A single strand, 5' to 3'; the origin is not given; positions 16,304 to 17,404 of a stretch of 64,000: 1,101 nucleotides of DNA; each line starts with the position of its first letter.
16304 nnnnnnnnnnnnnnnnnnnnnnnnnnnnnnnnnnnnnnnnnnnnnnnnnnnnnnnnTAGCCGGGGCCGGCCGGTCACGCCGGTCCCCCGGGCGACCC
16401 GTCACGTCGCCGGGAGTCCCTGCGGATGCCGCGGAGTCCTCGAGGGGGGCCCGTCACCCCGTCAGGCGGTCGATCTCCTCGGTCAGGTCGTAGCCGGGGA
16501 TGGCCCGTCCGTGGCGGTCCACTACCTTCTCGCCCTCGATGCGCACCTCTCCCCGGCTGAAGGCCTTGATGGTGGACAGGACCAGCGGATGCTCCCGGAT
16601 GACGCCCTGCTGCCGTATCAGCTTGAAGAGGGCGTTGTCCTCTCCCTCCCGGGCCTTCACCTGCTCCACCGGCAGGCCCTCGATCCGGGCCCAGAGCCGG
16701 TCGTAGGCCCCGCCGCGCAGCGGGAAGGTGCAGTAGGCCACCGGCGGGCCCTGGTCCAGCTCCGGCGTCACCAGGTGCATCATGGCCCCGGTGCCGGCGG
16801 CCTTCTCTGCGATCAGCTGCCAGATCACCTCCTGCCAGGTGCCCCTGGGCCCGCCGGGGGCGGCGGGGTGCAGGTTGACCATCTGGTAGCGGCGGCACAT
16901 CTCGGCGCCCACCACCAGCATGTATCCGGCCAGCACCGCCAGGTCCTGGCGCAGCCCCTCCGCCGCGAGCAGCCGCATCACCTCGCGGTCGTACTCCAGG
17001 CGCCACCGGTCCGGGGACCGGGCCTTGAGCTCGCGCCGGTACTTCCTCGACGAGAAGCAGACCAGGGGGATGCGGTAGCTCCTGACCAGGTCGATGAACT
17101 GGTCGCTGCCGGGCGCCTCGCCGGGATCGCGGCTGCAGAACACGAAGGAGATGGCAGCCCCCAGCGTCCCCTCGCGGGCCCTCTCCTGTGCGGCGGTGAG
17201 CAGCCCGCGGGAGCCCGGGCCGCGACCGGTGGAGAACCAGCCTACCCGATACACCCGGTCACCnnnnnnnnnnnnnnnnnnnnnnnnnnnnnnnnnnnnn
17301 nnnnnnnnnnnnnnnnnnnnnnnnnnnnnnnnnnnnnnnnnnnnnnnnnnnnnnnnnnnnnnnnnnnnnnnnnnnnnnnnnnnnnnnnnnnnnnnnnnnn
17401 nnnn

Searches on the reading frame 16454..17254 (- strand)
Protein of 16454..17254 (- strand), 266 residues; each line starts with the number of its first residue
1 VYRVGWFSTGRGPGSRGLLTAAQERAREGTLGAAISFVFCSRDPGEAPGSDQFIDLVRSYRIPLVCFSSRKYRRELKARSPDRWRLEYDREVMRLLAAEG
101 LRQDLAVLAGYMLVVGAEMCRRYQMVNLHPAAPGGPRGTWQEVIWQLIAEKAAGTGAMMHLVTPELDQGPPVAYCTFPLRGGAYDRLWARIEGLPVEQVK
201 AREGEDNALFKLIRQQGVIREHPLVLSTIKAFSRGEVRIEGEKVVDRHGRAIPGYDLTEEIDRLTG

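Call 53: search_protein_families(library=ncbifam, proteins=[window:16454-17254:-], max_evalue=0.00001)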
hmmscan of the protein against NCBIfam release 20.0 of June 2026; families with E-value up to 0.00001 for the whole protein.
window:16454-17254:- (266 aa): 1 family
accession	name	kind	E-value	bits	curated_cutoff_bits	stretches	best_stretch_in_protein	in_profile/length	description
TIGR00639.1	PurN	equivalog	1.5e-14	54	150.1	1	18-179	13-156/192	phosphoribosylglycinamide formyltransferase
